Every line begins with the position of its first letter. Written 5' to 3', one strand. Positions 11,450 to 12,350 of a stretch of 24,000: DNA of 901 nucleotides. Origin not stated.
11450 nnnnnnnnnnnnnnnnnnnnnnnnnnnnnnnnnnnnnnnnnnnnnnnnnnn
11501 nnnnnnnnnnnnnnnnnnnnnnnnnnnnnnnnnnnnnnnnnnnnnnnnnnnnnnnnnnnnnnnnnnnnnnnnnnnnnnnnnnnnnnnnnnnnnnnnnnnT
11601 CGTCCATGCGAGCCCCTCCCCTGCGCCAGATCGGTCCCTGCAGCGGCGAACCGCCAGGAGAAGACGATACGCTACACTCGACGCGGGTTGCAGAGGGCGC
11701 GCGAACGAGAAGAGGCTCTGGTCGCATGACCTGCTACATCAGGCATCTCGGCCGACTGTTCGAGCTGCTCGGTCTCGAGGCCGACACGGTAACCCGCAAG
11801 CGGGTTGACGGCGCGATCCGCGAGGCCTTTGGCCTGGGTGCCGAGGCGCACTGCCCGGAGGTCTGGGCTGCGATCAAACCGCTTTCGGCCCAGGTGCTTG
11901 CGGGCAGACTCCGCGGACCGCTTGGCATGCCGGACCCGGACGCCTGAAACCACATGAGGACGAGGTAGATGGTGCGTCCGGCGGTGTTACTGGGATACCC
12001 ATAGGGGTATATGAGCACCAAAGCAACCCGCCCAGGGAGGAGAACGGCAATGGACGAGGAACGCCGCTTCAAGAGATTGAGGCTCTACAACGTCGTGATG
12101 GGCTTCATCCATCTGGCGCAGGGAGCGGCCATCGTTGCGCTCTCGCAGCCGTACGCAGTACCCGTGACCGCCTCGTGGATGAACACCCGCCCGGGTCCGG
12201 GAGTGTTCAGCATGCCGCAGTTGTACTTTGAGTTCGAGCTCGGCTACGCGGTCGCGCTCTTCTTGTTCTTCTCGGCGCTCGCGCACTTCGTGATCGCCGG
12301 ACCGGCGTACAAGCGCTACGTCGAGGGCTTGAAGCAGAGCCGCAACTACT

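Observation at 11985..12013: Perfect CsoR/RcnR-type palindrome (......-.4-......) sitting on the heliorhodopsin promoter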

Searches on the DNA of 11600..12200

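Call 62: search_rna_families(source=window, start=11600, end=12200, threshold=evalue, max_evalue=1)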
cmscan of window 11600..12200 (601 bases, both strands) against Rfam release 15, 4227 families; matches with E-value up to 1: 0.
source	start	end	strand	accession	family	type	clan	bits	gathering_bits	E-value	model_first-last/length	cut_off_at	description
